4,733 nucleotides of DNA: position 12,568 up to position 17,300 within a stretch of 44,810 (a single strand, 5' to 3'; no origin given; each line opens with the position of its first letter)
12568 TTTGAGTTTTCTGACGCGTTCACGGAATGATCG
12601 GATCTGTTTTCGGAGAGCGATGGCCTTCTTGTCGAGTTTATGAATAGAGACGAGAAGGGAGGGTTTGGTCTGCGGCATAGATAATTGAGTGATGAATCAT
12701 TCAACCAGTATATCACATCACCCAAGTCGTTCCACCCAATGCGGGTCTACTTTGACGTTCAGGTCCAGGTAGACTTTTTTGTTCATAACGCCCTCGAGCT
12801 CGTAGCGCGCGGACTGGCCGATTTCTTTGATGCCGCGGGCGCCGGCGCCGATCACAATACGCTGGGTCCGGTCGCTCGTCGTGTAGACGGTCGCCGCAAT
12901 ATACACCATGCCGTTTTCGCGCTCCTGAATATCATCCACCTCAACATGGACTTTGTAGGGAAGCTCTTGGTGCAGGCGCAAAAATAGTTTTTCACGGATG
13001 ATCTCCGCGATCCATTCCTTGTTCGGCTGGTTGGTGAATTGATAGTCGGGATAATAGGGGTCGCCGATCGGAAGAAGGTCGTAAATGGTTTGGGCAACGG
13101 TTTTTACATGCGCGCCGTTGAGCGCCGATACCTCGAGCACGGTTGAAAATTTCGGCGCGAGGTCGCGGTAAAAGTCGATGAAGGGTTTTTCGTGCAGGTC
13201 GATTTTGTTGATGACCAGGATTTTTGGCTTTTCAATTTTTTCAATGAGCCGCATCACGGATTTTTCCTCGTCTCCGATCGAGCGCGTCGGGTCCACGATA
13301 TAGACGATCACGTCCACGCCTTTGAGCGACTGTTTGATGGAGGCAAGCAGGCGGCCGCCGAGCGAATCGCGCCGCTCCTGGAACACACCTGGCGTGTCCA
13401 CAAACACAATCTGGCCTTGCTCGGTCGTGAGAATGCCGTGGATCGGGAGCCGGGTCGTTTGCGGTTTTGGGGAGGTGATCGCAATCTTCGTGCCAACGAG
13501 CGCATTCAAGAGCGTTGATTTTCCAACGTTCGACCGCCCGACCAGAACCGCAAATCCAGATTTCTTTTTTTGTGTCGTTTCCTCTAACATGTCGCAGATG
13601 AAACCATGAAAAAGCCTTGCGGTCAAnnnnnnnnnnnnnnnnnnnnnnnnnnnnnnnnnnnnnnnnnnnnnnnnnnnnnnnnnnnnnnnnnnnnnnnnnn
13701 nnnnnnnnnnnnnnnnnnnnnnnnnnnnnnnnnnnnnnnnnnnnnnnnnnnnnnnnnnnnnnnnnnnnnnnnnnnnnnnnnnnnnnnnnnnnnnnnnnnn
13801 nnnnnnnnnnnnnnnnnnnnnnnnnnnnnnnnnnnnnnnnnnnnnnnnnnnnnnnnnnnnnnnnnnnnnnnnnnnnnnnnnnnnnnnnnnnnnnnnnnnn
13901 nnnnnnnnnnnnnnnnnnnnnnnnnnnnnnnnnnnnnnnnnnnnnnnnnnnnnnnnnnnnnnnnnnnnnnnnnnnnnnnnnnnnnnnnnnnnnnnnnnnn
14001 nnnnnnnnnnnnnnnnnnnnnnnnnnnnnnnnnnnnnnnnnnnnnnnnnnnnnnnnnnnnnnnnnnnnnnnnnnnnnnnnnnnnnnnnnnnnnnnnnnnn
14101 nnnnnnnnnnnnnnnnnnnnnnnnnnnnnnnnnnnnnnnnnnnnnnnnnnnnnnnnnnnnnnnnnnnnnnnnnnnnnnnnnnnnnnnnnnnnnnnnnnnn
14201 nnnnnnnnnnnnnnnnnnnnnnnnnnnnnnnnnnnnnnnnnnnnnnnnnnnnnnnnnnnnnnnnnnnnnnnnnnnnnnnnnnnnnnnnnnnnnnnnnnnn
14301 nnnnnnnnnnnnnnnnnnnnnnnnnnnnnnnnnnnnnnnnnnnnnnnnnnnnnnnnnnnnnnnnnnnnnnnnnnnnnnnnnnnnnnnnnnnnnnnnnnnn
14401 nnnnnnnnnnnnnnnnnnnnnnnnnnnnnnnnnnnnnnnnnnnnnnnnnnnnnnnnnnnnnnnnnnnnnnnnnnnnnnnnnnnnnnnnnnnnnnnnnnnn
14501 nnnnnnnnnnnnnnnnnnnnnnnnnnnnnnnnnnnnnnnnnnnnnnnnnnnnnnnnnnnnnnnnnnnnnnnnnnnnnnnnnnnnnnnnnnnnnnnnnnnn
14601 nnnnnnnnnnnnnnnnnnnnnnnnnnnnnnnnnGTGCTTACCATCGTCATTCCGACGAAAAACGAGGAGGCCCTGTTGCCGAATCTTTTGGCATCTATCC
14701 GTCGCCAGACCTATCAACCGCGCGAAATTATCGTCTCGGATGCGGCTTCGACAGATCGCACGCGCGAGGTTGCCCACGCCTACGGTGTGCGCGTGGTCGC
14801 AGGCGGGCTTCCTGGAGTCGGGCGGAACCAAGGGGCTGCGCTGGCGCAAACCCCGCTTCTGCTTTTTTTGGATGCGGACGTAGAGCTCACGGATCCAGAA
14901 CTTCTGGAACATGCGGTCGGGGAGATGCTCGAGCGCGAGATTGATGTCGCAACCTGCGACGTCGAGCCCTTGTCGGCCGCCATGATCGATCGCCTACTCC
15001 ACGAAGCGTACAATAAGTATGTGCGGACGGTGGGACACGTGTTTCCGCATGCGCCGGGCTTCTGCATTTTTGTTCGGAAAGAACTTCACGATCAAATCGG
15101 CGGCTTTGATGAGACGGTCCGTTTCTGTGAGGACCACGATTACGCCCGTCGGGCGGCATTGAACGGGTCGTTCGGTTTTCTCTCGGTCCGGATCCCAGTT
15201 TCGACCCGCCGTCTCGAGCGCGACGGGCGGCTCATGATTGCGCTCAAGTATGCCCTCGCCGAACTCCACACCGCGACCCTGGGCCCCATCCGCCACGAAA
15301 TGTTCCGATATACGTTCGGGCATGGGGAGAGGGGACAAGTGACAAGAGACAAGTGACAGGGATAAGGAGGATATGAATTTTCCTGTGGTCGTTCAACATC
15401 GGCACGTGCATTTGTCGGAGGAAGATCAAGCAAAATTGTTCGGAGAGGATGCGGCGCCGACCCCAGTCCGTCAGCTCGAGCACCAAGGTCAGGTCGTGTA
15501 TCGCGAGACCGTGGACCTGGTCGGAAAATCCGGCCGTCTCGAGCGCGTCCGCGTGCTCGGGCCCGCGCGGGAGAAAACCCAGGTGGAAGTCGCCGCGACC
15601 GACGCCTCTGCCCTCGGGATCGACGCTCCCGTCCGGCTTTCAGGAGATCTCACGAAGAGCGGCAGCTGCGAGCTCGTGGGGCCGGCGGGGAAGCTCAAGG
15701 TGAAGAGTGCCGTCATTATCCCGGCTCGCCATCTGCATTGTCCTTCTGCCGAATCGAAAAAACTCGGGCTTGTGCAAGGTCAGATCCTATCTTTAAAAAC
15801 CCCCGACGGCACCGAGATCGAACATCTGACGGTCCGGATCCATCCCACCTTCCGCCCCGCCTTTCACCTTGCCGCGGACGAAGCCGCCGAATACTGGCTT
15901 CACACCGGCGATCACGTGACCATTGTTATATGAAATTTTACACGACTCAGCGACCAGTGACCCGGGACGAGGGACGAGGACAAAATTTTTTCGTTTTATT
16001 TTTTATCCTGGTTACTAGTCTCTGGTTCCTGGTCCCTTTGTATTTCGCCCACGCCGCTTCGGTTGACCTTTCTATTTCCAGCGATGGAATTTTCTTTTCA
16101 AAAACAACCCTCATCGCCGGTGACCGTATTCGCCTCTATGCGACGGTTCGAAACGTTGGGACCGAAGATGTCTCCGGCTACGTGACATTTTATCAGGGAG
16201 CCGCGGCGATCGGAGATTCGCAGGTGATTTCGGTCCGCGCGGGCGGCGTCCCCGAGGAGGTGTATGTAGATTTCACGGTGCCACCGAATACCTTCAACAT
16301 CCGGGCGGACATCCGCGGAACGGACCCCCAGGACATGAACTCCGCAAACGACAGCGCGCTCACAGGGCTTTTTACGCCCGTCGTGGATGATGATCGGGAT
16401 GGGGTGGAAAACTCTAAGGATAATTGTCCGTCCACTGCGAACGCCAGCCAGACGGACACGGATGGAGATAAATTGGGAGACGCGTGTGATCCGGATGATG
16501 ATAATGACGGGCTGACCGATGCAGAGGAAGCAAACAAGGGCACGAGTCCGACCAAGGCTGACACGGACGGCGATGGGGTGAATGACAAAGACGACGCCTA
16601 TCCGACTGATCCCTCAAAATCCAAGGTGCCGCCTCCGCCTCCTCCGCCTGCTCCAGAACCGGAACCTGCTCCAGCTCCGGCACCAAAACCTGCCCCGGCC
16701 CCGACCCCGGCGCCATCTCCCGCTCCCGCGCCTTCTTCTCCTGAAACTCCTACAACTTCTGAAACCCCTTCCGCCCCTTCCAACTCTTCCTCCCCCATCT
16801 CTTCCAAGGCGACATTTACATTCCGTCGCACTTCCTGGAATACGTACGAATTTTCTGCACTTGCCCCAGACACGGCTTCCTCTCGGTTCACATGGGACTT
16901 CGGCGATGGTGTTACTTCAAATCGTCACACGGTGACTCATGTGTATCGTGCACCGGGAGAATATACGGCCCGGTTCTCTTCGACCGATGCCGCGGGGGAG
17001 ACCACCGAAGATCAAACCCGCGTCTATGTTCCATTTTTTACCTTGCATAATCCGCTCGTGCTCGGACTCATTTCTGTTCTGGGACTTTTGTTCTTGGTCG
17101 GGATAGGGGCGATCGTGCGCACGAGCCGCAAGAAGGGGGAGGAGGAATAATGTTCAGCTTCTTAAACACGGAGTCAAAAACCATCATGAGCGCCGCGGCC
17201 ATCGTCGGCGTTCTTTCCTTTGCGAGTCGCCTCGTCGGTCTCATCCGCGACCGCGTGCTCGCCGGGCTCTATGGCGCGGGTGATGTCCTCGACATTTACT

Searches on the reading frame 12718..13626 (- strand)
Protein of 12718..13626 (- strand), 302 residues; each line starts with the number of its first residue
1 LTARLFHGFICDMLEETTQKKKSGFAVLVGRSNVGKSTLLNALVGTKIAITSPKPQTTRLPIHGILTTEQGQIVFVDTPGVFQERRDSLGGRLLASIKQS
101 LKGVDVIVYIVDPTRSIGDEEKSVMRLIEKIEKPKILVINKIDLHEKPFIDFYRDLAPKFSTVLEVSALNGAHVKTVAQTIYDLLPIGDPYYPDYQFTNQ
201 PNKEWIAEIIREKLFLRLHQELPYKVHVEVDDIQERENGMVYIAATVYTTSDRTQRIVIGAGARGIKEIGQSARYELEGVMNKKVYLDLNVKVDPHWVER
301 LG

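Call 68: search_protein_families(library=pfam, proteins=[window:12718-13626:-], max_evalue=0.00001)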
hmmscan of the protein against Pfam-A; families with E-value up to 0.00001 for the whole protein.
window:12718-13626:- (302 aa): 7 families
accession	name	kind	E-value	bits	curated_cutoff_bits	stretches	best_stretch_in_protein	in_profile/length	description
PF01926.29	MMR_HSR1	-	6.9e-27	94.3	21.9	1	27-141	3-113/113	50S ribosome-binding GTPase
PF00350.29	Dynamin_N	-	1.1e-11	45.4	27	0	27-59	2-34/168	Dynamin family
PF02421.24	FeoB_N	-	1.1e-10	41.7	27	1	27-180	4-155/156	Ferrous iron transport protein B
PF07650.23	KH_2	-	2.1e-10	40.7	22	1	221-297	1-77/78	KH domain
PF04548.22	AIG1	-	9.8e-10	38.5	27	1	27-159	4-144/212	AIG1 family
PF00009.33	GTP_EFTU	-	4.1e-09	36.7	26.5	1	68-186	66-187/188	Elongation factor Tu GTP binding domain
PF03193.22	RsgA_GTPase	-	7.7e-07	29.5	30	0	15-81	98-168/174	RsgA GTPase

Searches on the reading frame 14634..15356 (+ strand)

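Call 68: search_protein_families(library=pfam, proteins=[window:14634-15356:+], max_evalue=0.00001)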
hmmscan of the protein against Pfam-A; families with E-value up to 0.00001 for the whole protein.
window:14634-15356:+ (240 aa): 2 families
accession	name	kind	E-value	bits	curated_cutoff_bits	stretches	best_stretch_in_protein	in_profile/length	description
PF00535.33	Glycos_transf_2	-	1.1e-23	84.4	23.3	1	3-154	1-166/168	Glycosyl transferase family 2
PF13641.12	Glyco_tranf_2_3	-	1.7e-08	35.2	27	1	2-178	3-198/230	Glycosyltransferase like family 2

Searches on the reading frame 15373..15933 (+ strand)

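Call 68: search_protein_families(library=pfam, proteins=[window:15373-15933:+], max_evalue=0.00001)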
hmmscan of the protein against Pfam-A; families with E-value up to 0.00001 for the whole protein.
window:15373-15933:+ (186 aa): 1 family
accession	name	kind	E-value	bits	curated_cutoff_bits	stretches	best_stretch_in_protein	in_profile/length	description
PF06130.18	PTAC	-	1.2e-49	168.9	25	1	5-172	2-171/176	Phosphate propanoyltransferase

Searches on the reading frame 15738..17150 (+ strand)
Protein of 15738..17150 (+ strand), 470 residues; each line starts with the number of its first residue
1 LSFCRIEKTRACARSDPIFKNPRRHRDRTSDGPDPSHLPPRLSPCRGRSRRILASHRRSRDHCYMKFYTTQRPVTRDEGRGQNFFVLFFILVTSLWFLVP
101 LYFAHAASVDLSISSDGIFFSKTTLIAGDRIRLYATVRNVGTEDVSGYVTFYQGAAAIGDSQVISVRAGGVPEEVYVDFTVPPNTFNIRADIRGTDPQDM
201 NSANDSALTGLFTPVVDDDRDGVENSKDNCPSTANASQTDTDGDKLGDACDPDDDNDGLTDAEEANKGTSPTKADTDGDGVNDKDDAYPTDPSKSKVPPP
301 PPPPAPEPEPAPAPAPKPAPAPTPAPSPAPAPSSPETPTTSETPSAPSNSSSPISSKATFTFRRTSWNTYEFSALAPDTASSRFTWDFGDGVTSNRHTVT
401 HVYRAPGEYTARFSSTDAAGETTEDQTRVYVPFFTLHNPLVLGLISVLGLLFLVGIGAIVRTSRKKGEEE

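Call 68: search_protein_families(library=pfam, proteins=[window:15738-17150:+], max_evalue=0.00001)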
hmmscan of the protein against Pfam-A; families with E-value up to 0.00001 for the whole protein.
window:15738-17150:+ (470 aa): 4 families
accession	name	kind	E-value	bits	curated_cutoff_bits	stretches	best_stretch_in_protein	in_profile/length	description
PF18911.6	PKD_4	-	7e-13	48.9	27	1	365-427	15-80/85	PKD domain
PF02412.23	TSP_3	-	1e-10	41.6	25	0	217-238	15-36/36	Thrombospondin type 3 repeat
PF00801.26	PKD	-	2.6e-10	40.6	23.5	1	369-424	16-74/80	PKD domain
PF18884.5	TSP3_bac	-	8.6e-06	25.9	25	1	253-274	1-22/22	Bacterial TSP3 repeat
